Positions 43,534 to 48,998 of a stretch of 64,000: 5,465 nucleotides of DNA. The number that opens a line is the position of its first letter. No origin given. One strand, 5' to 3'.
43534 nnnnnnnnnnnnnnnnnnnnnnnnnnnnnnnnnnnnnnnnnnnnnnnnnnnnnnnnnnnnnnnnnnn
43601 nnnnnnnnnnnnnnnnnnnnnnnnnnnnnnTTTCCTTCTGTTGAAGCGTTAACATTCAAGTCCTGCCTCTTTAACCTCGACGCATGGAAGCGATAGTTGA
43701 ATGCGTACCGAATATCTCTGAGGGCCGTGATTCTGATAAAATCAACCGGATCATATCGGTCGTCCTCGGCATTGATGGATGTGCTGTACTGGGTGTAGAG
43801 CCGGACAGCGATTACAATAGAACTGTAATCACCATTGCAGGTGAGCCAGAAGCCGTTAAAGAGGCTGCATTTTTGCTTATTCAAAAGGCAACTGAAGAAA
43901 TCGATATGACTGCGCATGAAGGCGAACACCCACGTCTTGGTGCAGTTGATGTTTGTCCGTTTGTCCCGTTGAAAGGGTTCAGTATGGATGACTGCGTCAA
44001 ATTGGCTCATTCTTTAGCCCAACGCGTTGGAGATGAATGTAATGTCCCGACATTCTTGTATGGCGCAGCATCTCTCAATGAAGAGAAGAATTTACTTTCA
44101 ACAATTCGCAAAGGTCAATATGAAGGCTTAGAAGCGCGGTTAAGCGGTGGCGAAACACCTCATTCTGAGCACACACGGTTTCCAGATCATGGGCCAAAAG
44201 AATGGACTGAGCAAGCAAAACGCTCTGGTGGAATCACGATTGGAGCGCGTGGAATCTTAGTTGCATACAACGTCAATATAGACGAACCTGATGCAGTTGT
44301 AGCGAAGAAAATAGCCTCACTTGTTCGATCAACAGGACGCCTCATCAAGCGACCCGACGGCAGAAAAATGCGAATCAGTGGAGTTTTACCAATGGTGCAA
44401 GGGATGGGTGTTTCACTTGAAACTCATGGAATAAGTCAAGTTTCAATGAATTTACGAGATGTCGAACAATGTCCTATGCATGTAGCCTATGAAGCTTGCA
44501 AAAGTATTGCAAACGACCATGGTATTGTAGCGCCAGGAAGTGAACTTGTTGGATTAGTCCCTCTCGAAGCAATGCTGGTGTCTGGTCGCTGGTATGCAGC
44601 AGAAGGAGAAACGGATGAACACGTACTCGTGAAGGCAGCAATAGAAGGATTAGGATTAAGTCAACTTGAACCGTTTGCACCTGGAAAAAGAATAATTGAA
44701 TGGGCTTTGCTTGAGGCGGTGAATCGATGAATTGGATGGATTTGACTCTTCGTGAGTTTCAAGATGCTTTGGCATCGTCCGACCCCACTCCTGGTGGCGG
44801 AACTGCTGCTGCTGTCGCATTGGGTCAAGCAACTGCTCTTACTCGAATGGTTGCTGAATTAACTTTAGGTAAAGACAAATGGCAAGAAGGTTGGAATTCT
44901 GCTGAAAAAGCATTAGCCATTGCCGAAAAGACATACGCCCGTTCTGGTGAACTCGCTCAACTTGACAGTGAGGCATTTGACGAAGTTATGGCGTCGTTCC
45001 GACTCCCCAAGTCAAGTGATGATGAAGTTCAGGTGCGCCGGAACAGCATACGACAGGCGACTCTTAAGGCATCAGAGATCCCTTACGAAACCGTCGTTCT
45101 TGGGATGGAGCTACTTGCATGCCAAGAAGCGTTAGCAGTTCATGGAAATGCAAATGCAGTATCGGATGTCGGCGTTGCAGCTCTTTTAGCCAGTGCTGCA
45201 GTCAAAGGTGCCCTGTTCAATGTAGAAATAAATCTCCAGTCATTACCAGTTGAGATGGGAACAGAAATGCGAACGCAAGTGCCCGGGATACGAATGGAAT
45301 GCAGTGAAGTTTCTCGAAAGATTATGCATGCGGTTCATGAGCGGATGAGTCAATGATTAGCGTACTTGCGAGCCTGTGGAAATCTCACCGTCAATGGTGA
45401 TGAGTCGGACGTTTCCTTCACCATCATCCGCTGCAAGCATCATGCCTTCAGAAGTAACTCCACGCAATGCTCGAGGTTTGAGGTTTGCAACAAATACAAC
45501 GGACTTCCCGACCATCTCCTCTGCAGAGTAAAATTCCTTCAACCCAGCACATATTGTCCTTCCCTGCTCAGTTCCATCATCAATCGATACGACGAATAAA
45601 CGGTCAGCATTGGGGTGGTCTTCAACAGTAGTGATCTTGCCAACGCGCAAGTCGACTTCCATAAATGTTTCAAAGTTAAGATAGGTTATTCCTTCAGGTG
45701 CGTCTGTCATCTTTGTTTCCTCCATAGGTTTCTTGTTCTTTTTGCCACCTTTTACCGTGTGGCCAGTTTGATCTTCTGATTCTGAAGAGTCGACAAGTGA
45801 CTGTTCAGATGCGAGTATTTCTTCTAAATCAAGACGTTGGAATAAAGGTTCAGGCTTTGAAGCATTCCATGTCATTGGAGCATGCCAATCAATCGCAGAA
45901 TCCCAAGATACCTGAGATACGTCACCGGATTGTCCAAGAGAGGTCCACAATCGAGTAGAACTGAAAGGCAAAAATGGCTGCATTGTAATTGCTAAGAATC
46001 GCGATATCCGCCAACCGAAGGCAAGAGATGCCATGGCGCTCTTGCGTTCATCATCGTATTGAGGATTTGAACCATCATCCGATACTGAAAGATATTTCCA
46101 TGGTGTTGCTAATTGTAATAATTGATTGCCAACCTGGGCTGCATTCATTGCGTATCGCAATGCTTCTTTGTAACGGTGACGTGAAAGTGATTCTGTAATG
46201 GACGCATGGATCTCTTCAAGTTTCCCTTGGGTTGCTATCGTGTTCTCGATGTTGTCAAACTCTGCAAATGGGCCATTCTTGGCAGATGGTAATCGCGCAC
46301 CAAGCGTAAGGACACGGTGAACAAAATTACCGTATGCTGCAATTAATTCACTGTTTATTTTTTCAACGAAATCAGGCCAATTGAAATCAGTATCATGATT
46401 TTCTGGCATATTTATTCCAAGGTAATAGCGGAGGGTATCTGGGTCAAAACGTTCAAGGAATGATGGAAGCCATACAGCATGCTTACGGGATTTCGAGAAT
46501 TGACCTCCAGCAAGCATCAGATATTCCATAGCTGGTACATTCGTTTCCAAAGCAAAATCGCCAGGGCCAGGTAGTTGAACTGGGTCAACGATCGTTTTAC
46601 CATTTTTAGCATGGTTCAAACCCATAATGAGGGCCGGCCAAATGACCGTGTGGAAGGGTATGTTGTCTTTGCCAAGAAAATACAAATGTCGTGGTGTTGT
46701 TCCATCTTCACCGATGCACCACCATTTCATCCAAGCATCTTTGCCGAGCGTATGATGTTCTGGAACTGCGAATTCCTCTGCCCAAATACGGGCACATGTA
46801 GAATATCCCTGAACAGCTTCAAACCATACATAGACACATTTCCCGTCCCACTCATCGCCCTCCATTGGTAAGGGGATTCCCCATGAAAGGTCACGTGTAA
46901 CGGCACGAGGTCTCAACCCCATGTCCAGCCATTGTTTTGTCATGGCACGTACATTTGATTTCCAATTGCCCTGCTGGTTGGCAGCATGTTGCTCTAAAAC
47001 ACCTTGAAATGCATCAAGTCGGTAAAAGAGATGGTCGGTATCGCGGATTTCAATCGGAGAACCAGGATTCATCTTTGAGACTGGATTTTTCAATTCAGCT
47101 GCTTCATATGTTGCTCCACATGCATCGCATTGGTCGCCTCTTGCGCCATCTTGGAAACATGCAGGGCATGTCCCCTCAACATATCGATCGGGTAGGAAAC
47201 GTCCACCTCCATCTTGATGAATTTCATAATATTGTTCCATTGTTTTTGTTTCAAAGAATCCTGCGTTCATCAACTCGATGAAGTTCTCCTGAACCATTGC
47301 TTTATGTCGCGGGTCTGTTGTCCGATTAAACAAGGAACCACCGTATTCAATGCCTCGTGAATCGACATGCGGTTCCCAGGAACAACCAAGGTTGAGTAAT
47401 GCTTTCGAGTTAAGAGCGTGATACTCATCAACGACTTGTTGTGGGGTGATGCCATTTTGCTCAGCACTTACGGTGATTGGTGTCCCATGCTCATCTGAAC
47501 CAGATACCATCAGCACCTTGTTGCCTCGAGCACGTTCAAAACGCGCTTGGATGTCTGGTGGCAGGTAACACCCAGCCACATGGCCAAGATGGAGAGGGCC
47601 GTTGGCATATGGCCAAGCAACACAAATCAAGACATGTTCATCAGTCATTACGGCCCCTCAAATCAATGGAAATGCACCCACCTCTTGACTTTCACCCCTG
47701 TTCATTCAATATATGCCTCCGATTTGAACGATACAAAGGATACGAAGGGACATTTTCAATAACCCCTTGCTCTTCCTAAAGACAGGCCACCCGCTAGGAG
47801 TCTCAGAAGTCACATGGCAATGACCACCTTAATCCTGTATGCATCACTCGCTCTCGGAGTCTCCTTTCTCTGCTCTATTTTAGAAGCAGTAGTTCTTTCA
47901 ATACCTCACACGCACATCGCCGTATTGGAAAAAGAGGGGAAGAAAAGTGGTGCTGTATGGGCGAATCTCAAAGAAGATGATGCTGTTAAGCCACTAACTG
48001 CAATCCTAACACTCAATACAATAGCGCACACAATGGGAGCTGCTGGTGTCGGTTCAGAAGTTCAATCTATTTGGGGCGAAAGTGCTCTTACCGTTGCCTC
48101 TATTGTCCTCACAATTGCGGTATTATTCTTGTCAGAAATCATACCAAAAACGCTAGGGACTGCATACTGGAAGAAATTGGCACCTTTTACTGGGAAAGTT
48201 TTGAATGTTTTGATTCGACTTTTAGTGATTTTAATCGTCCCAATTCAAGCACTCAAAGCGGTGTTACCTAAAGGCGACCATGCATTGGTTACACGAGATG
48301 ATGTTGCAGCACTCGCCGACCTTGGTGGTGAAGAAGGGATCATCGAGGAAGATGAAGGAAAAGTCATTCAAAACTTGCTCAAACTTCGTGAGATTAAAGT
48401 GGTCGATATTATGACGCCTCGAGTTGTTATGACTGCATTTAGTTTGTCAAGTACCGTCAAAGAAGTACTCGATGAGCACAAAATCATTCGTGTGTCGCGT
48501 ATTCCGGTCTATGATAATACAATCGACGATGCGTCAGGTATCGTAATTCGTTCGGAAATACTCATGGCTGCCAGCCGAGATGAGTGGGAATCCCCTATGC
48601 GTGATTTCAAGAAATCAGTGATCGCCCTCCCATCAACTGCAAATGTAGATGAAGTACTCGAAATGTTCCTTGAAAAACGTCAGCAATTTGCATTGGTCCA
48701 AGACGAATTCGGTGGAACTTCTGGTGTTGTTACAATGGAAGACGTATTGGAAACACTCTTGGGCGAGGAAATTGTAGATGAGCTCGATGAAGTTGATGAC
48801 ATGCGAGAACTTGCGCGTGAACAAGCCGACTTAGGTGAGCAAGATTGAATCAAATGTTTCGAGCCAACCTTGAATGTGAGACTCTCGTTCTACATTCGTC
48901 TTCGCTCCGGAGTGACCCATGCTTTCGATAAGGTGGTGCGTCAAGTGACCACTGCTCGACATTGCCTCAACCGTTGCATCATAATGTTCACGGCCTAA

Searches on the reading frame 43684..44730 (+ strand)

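Call 74: search_protein_families(library=pfam, proteins=[window:43684-44730:+], max_evalue=0.00001)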
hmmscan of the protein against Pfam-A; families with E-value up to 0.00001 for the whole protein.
window:43684-44730:+ (348 aa): 2 families
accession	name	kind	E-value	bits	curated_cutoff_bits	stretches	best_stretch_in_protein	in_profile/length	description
PF07837.17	FTCD_N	-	2e-62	210.5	27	1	4-189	1-176/176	Formiminotransferase domain, N-terminal subdomain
PF02971.19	FTCD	-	6.7e-38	130.3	24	1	191-339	1-144/145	Formiminotransferase domain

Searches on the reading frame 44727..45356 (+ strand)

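Call 74: search_protein_families(library=pfam, proteins=[window:44727-45356:+], max_evalue=0.00001)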
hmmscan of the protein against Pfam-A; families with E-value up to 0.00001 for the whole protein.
window:44727-45356:+ (209 aa): 1 family
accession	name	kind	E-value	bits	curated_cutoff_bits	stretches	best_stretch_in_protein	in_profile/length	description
PF04961.17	FTCD_C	-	1.6e-50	171.8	24.5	1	7-173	1-167/182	Formiminotransferase-cyclodeaminase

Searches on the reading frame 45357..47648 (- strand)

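Call 74: search_protein_families(library=pfam, proteins=[window:45357-47648:-], max_evalue=0.00001)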
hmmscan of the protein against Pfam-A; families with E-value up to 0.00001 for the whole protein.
window:45357-47648:- (763 aa): 3 families
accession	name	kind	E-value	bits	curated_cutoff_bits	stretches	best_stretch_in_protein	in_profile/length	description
PF09334.17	tRNA-synt_1g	-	8.8e-121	403.8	20.1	1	6-447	1-391/391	tRNA synthetases class I (M)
PF01588.26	tRNA_bind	-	4.3e-30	104.1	27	1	667-760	1-95/96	Putative tRNA binding domain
PF00133.28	tRNA-synt_1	-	1.3e-07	31.2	22.7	1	8-76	27-95/414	tRNA synthetases class I (I, L, M and V)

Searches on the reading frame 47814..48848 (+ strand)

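Call 74: search_protein_families(library=pfam, proteins=[window:47814-48848:+], max_evalue=0.00001)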
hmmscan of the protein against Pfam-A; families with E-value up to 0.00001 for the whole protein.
window:47814-48848:+ (344 aa): 2 families
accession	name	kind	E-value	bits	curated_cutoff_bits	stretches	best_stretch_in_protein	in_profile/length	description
PF01595.25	CNNM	-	4.2e-22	79.1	28.4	1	12-181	5-181/181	Cyclin M transmembrane N-terminal domain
PF00571.33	CBS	-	2.1e-10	41.2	24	1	266-316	6-56/57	CBS domain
